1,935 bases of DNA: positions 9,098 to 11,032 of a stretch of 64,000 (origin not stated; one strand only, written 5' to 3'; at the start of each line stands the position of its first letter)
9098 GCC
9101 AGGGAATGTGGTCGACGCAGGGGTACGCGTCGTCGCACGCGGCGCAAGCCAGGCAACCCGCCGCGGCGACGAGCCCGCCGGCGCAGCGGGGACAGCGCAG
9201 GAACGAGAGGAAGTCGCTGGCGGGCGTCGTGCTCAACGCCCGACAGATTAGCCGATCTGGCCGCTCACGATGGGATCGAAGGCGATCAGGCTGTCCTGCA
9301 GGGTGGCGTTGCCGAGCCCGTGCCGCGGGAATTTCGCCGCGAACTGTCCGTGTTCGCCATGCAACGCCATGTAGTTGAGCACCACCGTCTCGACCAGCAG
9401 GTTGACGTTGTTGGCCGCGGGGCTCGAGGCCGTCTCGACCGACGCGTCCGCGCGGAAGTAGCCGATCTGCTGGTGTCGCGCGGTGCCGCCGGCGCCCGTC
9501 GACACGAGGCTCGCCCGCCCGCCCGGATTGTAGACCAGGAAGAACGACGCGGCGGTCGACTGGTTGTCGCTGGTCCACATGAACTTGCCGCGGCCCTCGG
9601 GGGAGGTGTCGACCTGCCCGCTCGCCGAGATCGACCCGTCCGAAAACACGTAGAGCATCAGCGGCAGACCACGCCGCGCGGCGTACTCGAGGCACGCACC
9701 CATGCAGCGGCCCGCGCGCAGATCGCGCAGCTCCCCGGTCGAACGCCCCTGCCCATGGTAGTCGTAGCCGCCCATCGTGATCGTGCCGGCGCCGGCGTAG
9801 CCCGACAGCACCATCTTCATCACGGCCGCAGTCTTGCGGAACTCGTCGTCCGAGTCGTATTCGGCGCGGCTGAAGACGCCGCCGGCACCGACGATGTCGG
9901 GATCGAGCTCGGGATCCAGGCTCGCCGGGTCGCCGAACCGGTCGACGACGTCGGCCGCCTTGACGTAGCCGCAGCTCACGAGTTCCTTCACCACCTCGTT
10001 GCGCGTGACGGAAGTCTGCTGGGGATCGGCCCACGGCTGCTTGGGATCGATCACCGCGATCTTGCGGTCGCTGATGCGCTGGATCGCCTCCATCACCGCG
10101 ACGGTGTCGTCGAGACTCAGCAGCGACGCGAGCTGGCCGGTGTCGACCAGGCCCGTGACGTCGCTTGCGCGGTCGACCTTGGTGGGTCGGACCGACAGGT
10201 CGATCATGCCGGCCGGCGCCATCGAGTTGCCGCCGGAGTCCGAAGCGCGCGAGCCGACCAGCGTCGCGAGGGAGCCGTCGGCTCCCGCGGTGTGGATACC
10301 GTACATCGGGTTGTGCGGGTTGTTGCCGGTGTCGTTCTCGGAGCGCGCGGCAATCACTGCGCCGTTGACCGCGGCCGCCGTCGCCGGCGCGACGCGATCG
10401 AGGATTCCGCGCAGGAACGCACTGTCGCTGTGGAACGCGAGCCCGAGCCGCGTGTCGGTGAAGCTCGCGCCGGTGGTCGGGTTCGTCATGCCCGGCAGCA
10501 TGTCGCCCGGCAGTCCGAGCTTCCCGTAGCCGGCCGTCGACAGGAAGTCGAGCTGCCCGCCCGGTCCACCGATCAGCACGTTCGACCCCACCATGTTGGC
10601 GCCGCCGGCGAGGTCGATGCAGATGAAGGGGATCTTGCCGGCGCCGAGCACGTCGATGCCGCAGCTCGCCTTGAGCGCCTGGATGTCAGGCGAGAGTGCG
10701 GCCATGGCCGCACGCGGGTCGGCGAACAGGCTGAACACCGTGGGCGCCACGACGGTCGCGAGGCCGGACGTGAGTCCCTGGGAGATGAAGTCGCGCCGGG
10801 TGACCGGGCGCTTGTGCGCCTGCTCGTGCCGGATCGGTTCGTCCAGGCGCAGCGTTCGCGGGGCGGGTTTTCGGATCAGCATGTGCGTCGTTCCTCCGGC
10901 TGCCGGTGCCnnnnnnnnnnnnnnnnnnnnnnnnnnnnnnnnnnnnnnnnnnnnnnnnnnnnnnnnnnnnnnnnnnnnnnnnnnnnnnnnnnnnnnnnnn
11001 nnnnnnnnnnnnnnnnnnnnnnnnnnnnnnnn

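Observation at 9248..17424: Divergently transcribed core of four exported proteins (Tat-signal protein, 2xCxxCH+LamG lipoprotein, 1xCxxCH protein, beta-propeller+2xCxxCH lipoprotein) with no characterised function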

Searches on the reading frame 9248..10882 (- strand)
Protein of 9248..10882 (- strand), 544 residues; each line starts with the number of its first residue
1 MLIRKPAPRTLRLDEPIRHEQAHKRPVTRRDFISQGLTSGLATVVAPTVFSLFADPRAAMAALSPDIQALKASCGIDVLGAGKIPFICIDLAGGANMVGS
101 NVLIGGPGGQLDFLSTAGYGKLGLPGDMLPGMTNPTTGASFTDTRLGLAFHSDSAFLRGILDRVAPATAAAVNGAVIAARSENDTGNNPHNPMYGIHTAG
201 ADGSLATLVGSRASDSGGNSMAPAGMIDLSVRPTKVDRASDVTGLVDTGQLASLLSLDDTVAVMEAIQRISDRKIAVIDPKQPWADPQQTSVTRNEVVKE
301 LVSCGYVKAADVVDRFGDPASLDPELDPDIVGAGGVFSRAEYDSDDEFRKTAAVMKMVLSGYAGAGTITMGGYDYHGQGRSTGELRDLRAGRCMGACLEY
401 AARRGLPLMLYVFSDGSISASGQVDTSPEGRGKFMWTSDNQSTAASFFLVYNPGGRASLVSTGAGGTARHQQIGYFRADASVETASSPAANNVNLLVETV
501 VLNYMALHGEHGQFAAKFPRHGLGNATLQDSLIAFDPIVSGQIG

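Call 3: search_protein_families(library=pfam, proteins=[window:9248-10882:-], max_evalue=0.1)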
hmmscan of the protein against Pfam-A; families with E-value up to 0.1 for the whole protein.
window:9248-10882:- (544 aa): 0 families

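Call 4: search_protein_families(library=ncbifam, proteins=[window:9248-10882:-], max_evalue=0.1)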
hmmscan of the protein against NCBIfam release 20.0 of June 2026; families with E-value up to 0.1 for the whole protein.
window:9248-10882:- (544 aa): 0 families

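Call 7: find_homologous_proteins(query=window:9248-10882:-, max_evalue=0.001)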
Query window:9248-10882:- (544 aa): 8000 proteins with E <= 0.001 among 8000 candidates; the best 120 are listed.
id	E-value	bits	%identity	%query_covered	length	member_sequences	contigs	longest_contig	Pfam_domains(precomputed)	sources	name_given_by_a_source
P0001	0.0e+0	1207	100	100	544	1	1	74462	-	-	-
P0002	0.0e+0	1119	92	100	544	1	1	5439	-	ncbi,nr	ncbi:MAG TPA: hypothetical protein VD737_01525 [Steroidobacteraceae bacterium]|nr:hypothetical prote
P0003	0.0e+0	1119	91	100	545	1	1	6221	-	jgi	jgi:hypothetical protein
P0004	0.0e+0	1115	91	100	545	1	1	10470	-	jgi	jgi:hypothetical protein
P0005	0.0e+0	1113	90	100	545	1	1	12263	-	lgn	-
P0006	0.0e+0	1111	90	100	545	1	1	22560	-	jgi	jgi:hypothetical protein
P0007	0.0e+0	1111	91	100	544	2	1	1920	-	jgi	jgi:hypothetical protein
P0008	0.0e+0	1104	90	100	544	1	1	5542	-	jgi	-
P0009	0.0e+0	1102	90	100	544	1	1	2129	-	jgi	jgi:hypothetical protein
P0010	0.0e+0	1102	90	100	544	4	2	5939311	-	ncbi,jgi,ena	-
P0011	0.0e+0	1101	90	100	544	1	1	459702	-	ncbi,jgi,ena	jgi:hypothetical protein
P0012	0.0e+0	1100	90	100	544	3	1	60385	-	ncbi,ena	-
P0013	0.0e+0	1099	90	100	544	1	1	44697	-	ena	-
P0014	0.0e+0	1099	90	100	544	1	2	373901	-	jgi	jgi:hypothetical protein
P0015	0.0e+0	1098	90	100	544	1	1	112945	-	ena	-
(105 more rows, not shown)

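Call 12: search_solved_structures(query=window:9248-10882:-, max_evalue=10)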
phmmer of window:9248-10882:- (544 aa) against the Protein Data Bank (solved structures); distinct sequences matched with E-value up to 10: 4.
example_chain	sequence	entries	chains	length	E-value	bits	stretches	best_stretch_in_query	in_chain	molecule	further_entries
4lgp_B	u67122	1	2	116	0.38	12.7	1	451-479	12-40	VHH1 camelid nanobody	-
2xhg_A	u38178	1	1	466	0.69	11.9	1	202-272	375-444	TYROCIDINE SYNTHETASE A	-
9bfg_A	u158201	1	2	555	0.88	11.6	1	202-272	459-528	Tyrocidine synthase 1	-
9bfd_A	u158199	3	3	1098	2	10.4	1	202-272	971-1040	Tyrocidine synthase 1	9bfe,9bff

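Call 15: find_encoding_contigs(protein=P0010, flank=10000, max_places=2)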
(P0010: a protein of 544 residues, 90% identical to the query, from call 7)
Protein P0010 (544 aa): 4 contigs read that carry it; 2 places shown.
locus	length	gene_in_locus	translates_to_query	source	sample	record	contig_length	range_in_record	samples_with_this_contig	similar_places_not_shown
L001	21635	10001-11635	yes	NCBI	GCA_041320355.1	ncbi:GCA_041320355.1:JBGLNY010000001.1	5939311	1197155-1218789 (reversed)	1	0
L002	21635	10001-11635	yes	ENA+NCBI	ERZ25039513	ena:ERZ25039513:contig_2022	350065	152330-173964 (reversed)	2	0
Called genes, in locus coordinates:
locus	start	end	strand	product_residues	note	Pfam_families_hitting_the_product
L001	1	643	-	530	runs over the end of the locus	PF03544:TonB_C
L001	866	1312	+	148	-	-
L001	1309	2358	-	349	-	-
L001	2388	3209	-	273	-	PF00440:TetR_N, PF17939:TetR_C_30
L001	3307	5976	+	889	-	PF07715:Plug, PF00593:TonB_dep_Rec_b-barrel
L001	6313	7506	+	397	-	-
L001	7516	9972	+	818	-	PF13385:Laminin_G_3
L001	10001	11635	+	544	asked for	-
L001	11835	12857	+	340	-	PF07942:CARME (weak), PF08241:Methyltransf_11 (weak), PF13649:Methyltransf_25 (faint)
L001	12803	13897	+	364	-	PF18914:DUF5666, PF19135:DUF5818 (faint), PF18914:DUF5666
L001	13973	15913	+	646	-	-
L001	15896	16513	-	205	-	-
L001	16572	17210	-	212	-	PF02223:Thymidylate_kin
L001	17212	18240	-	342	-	PF02618:YceG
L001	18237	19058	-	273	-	PF01063:Aminotran_4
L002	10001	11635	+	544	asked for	-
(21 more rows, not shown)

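Call 21: search_protein_representatives(protein=window:9248-10882:-)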
Query: 544 residues. Proteins with E-value up to 0.001 (for the whole library): 1356; up to 1e-10: 934; up to 1e-30: 331. The best 150 are listed.
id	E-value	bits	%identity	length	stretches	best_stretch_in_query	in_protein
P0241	1.8e-179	614.4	57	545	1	1-544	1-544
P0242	1.1e-160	552.5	88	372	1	87-371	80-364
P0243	3.0e-159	547.7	56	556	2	13-334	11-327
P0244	5.0e-150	517.3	51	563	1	7-540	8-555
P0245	2.8e-144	498.3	57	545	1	8-541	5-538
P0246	5.6e-144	497.3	51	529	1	1-536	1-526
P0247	4.8e-140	484.3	54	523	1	11-531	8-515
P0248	3.4e-136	471.6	53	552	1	1-538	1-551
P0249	9.3e-134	463.6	53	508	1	20-539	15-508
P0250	2.0e-130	452.6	50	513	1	9-539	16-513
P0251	5.1e-129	447.9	50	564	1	13-519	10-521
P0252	1.2e-128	446.7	70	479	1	221-536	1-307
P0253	3.8e-125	435.2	50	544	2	1-331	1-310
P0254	1.6e-123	429.8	69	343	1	54-358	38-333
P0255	2.2e-120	419.4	50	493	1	15-535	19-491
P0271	3.3e-99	349.6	43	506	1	12-538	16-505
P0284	4.0e-84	299.8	41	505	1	18-536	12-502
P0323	2.4e-61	224.7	34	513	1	25-521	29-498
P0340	3.0e-57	211.1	33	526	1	14-514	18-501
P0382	3.6e-48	181.2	32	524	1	15-538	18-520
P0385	6.9e-48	180.2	34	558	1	18-510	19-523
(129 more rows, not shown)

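Call 23: search_protein_families(library=pfam, alignment_id=A1, max_evalue=1)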
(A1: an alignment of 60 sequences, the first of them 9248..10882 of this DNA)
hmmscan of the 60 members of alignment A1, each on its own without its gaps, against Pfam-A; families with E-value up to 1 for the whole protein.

A. member 1, window:9248-10882:- (544 aa): 0 families

B. families by the number of members that match (of 60 scanned): 20 families
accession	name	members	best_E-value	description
PF10399.14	UCR_Fe-S_N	5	0.0041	Ubiquitinol-cytochrome C reductase Fe-S subunit TAT signal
PF13336.12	AcetylCoA_hyd_C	2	0.092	Acetyl-CoA hydrolase/transferase C-terminal domain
PF05000.22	RNA_pol_Rpb1_4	2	0.11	RNA polymerase Rpb1, domain 4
PF21805.3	Imm5_like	1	0.00051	Imm-5 like putative immunity protein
PF09134.16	Invasin_D3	1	0.003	Invasin, domain 3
PF09835.14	DUF2062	1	0.029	Uncharacterized protein conserved in bacteria (DUF2062)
PF10518.14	TAT_signal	1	0.071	TAT (twin-arginine translocation) pathway signal sequence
PF01170.24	UPF0020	1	0.088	RMKL-like, methyltransferase domain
PF07088.17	GvpD_P-loop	1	0.092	GvpD gas vesicle protein, P-loop domain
PF10097.14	DUF2335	1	0.1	Predicted membrane protein (DUF2335)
PF17881.8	TseB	1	0.13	Cell wall elongation regulator TseB-like domain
PF16045.11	LisH_2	1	0.15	LisH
PF16412.11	DUF5020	1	0.17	Domain of unknown function (DUF5020)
PF00595.29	PDZ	1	0.18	PDZ domain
PF04315.17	EpmC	1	0.2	Elongation factor P hydroxylase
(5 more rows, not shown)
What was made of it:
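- On DUF1501 / DUF1552 Tat partner proteins: Tat-signal Pfam models are hit in 6 members (call 23).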

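Call 25: search_solved_structures(query=A1, max_evalue=10)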
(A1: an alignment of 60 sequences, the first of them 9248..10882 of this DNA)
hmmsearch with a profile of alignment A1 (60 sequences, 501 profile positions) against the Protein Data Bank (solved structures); distinct sequences matched with E-value up to 10: 6.
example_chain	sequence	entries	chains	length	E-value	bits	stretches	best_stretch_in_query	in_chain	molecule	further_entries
4wzi_A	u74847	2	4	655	0.3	13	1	189-328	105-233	cAMP-specific 3',5'-cyclic phosphodiesterase 4B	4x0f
5i5i_A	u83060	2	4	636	0.36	12.8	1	25-60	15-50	Nitrous-oxide reductase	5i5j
5i5m_A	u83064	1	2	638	0.36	12.8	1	25-60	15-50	Nitrous-oxide reductase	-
7bqb_A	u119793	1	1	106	0.57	12.1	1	366-396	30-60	NF6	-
5g5g_A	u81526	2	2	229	0.88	11.5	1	13-48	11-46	PUTATIVE XANTHINE DEHYDROGENASE YAGT IRON-SULFUR-BINDING SUBUNIT | Aldehyde oxidoreductase iron-sulfur-binding subunit PaoA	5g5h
6h9m_A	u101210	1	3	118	1.2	11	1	216-309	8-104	Coiled-coil domain-containing protein 90B, mitochondrial,General control protein GCN4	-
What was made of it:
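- Tried and rejected: A gave nothing (calls 12, 25).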

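Call 28: find_related_loci(query=A2, collection=genome_contigs, flank=10000)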
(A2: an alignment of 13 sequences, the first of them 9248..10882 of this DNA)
Query A2 (544 aa) in genome_contigs; peptide patterns used: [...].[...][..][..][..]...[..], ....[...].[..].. (x = any residue, [..] = any of these).
600 stretches matched a pattern (row limit reached: there are more); 585 encode a relative of the query (tblastn E <= 1e-3); the best 80 are kept; 80 distinct loci.
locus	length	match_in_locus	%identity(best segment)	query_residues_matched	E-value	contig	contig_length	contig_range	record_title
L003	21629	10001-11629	90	1-543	0e+0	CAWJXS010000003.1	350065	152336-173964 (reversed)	MAG: uncultured Gammaproteobacteria bacterium isolate MFD03899.bin.3.229 genome assembly, contig: contig_2022, whole gen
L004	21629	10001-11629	90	1-543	0e+0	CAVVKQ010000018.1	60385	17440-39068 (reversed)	MAG: uncultured proteobacterium isolate MFD04716.bin.3.385 genome assembly, contig: contig_33134, whole genome shotgun s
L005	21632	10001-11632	88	1-544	0e+0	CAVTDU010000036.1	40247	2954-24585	MAG: uncultured Gammaproteobacteria bacterium isolate MFD00905.bin.2.133 genome assembly, contig: contig_62748, whole ge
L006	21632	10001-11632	88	1-544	0e+0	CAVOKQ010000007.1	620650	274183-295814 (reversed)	MAG: uncultured Gammaproteobacteria bacterium isolate MFD00032.bin.2.94 genome assembly, contig: contig_3740, whole geno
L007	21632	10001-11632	85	1-544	0e+0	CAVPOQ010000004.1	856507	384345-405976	MAG: uncultured Gammaproteobacteria bacterium isolate MFD00032.bin.1.190 genome assembly, contig: contig_19989, whole ge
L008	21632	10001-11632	85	1-544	0e+0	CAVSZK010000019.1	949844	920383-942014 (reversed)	MAG: uncultured Gammaproteobacteria bacterium isolate MFD04716.bin.1.412 genome assembly, contig: contig_6525, whole gen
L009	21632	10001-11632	85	1-544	0e+0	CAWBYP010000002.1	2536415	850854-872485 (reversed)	MAG: uncultured Gammaproteobacteria bacterium isolate MFD09779.bin.1.325 genome assembly, contig: contig_11786, whole ge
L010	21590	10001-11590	72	4-543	0e+0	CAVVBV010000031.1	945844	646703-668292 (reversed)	MAG: uncultured Gammaproteobacteria bacterium isolate MFD02809.bin.1.112 genome assembly, contig: contig_83372, whole ge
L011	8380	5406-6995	72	4-543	0e+0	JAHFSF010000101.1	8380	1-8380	MAG: Gammaproteobacteria bacterium isolate nzgw591 NODE_4550_length_8381_cov_3.845278, whole genome shotgun sequence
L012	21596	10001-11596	72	2-543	0e+0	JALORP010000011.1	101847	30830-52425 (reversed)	MAG: Steroidobacteraceae bacterium isolate Prado184 scaffold_182, whole genome shotgun sequence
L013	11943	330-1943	72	1-543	0e+0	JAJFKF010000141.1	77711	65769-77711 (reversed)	MAG: Gammaproteobacteria bacterium isolate OFTM314 OFTM314_140, whole genome shotgun sequence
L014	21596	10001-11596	71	2-543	0e+0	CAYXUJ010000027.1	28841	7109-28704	MAG TPA_asm: uncultured Steroidobacteraceae bacterium isolate SRP287453_co1_168 genome assembly, contig: NODE_2733_lengt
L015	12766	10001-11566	72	12-543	0e+0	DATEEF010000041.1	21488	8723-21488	MAG TPA_asm: Steroidobacteraceae bacterium isolate SMAG_U8726 k141_749135, whole genome shotgun sequence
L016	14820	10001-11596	70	2-543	0e+0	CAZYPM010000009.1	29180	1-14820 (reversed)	MAG TPA_asm: uncultured Steroidobacteraceae bacterium isolate SRP329715_co1_238 genome assembly, contig: NODE_2223_lengt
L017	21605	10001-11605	69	1-543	0e+0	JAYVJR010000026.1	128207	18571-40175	MAG: Gammaproteobacteria bacterium isolate GL53_Down_metabinner_1 GL53_Down_metabinner_1_25, whole genome shotgun sequen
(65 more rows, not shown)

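Call 31: predict_structure(alignment_id=A1)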
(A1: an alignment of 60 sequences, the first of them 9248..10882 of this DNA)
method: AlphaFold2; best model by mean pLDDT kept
length: 544 residues; sequences in the alignment: 60
mean_pLDDT: 85.8   pTM: 0.82
mean pLDDT of the five models: 85.8, 84.6, 83.9, 83.3, 82.9
residues with pLDDT >= 90: 355; 70-90: 87; 50-70: 70; < 50: 32
segments of 3 or more residues with pLDDT < 50: 1-4, 40-63
pLDDT, mean of each block of 10 residues (from residue 1): 49 59 67 59 41 41 59 66 92 94 96 97 97 96 97 98 98 97 86 97 91 96 94 96 88 83 80 70 57 67 76 85 97 98 98 97 96 93 97 99 97 96 95 96 97 95 57 96 97 97 97 97 96 89 52
secondary structure, 60 per line:
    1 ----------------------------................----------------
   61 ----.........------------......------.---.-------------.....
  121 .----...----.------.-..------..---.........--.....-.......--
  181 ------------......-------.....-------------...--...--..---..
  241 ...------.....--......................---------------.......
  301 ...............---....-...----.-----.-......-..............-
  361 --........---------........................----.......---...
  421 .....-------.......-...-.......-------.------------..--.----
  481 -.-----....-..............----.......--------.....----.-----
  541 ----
elements in order: H29-44 H65-73 E86-91 H116-121 H155-163 H166-170 E172-178 H193-198 E206-210 H239-243 H250-254 H257-278 H294-315 H319-322 H339-344 H346-359 E363-370 H380-403 E408-414 E418-425 E433-439 E445-451 H488-491 H493-506 H511-517 H526-530

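Call 35: fold_search(model_id=the predicted structure, library=pdb)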
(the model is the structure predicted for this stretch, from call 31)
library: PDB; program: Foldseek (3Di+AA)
matches with E <= 10: 344; with E <= 0.001: 0
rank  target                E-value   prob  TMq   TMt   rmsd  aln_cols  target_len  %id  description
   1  1p49                  1.7e-02  0.35  0.21  0.21  21.1       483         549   11  Structure of Human Placental Estrone/DHEA Sulfatase (released 2003-08-12)
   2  8eg3                  3.2e-02  0.25  0.19  0.19  21.4       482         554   11  Structure of human placental steroid (estrone/DHEA) sulfatase at 2.0 angstrom resolution (released 2022-12-07)
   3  2w5x_A                8.4e-02  0.51  0.14  0.21   7.1       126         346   14  Structure of TAB5 alkaline phosphatase mutant His 135 Glu with Mg bound in the M3 site. (released 2009-11-24)
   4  5vpu                  8.9e-02  0.47  0.14  0.15   7.0       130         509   15  Crystal Structure of 2,3-bisphosphoglycerate-independent phosphoglycerate mutase bound to 3-phosphoglycerate, from Acine (released 2017-05-24)
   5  1aja_A                9.4e-02  0.14  0.20  0.24  19.8       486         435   12  THREE-DIMENSIONAL STRUCTURE OF THE D153G MUTANT OF E. COLI ALKALINE PHOSPHATASE: A MUTANT WITH WEAKER MAGNESIUM BINDIN (released 1995-11-14)
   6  4uor_J                1.0e-01  0.12  0.18  0.21  15.8       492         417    8  Structure of lipoteichoic acid synthase LtaS from Listeria monocytogenes in complex with glycerol phosphate (released 2014-08-27)
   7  1aja_B                1.1e-01  0.47  0.14  0.17   4.8       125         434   14  THREE-DIMENSIONAL STRUCTURE OF THE D153G MUTANT OF E. COLI ALKALINE PHOSPHATASE: A MUTANT WITH WEAKER MAGNESIUM BINDIN (released 1995-11-14)
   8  3nvl_A                1.2e-01  0.38  0.17  0.17   7.9       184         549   12  Crystal Structure of Phosphoglycerate Mutase from Trypanosoma brucei (released 2011-07-27)
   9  1kh7_A                1.2e-01  0.14  0.20  0.23  22.2       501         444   14  E. COLI ALKALINE PHOSPHATASE MUTANT (D153GD330N) (released 2002-03-27)
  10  1alh_A                1.4e-01  0.25  0.13  0.15   6.4       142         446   14  KINETICS AND CRYSTAL STRUCTURE OF A MUTANT E. COLI ALKALINE PHOSPHATASE (ASP-369-->ASN): A MECHANISM INVOLVING ONE ZIN (released 1995-02-27)
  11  2g9y_A                1.7e-01  0.13  0.20  0.24  19.7       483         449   13  Structure of S102T E. coli alkaline phosphatase in presence of phosphate at 2.00 A resolution (released 2006-10-10)
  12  2w5v_A                1.8e-01  0.30  0.14  0.20   7.5       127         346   15  Structure of TAB5 alkaline phosphatase mutant His 135 Asp with Mg bound in the M3 site. (released 2009-11-24)
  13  7kng_A                1.8e-01  0.28  0.16  0.17   7.6       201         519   11  2.10A resolution structure of independent Phosphoglycerate mutase from C. elegans in complex with a macrocyclic peptid (released 2021-04-07)
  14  1anj_A                1.9e-01  0.28  0.14  0.16   6.2       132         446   15  ALKALINE PHOSPHATASE (K328H) (released 1996-01-29)
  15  7knf_A                2.1e-01  0.30  0.17  0.18   6.8       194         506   12  1.80A resolution structure of independent Phosphoglycerate mutase from C. elegans in complex with a macrocyclic peptid (released 2021-04-07)
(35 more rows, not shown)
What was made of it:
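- On Alkaline-phosphatase superfamily (fold): All 50 top Foldseek hits belong to this superfamily, but the best E is 0.017 and TM-scores are about 0.2 (call 35).
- A's link to the alkaline-phosphatase fold is weak (best Foldseek E=0.017, call 35).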

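Call 39: find_encoding_contigs(protein=P0382, flank=8000, max_places=3)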
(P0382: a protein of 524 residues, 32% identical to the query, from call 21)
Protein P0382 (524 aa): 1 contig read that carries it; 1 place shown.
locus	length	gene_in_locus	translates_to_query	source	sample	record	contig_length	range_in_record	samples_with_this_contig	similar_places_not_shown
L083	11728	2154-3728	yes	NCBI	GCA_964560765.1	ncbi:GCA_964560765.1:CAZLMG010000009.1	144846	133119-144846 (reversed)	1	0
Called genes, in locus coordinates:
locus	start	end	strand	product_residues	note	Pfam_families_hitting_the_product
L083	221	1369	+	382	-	-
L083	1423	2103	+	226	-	-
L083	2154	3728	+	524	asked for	-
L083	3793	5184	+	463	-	-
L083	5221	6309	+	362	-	-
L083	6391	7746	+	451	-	PF07942:CARME, PF08241:Methyltransf_11 (weak), PF13649:Methyltransf_25 (faint)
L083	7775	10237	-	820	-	PF00488:MutS_V, PF01713:Smr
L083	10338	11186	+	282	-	PF06750:A24_N_bact, PF01478:Peptidase_A24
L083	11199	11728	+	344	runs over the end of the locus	PF00990:GGDEF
